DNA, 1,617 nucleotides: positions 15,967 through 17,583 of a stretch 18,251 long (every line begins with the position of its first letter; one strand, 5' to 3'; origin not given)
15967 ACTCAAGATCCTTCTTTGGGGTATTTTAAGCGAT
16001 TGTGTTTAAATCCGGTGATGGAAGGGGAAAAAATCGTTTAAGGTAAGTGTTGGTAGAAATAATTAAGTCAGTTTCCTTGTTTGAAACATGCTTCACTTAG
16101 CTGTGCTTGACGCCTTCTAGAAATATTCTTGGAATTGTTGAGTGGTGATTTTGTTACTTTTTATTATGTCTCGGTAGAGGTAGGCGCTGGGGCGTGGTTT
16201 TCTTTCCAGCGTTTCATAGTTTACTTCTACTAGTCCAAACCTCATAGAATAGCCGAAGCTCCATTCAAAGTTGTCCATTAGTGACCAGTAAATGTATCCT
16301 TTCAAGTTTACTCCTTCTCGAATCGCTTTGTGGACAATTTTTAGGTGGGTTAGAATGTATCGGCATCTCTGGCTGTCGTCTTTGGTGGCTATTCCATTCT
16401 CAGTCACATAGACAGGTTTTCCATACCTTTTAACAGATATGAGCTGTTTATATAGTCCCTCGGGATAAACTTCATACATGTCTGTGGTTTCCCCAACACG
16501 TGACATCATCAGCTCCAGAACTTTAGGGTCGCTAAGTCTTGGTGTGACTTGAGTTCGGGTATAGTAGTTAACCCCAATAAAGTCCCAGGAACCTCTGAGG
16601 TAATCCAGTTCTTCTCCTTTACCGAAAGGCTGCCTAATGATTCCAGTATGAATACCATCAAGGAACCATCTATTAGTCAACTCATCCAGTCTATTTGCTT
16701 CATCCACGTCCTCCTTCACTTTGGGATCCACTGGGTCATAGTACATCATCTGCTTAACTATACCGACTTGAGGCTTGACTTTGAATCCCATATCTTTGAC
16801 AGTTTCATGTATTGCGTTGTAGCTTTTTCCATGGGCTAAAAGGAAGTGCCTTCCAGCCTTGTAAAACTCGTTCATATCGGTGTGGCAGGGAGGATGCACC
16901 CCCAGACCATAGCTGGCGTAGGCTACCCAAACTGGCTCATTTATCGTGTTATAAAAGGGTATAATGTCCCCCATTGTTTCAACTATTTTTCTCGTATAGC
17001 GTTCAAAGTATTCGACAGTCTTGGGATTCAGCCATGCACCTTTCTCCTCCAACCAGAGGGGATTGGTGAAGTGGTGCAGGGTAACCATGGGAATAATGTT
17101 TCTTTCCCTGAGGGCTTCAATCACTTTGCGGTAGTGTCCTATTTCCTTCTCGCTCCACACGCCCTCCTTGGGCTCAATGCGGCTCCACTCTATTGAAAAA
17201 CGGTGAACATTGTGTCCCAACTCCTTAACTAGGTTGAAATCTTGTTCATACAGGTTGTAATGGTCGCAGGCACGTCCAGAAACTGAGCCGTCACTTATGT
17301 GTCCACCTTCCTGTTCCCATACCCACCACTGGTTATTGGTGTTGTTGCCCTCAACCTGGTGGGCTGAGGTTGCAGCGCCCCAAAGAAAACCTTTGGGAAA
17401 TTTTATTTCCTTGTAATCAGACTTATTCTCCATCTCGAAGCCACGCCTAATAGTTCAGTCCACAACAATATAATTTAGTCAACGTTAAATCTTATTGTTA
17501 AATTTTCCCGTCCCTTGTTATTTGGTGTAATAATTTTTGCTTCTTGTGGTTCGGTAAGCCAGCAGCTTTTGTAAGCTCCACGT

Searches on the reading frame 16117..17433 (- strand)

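Call 8: search_protein_families(library=pfam, proteins=[window:16117-17433:-], max_evalue=0.001)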
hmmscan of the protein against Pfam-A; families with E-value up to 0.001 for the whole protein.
window:16117-17433:- (438 aa): 1 family
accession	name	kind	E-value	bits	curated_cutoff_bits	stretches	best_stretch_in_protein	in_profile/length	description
PF00232.24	Glyco_hydro_1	-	8e-109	364.5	22.6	1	10-428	3-452/453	Glycosyl hydrolase family 1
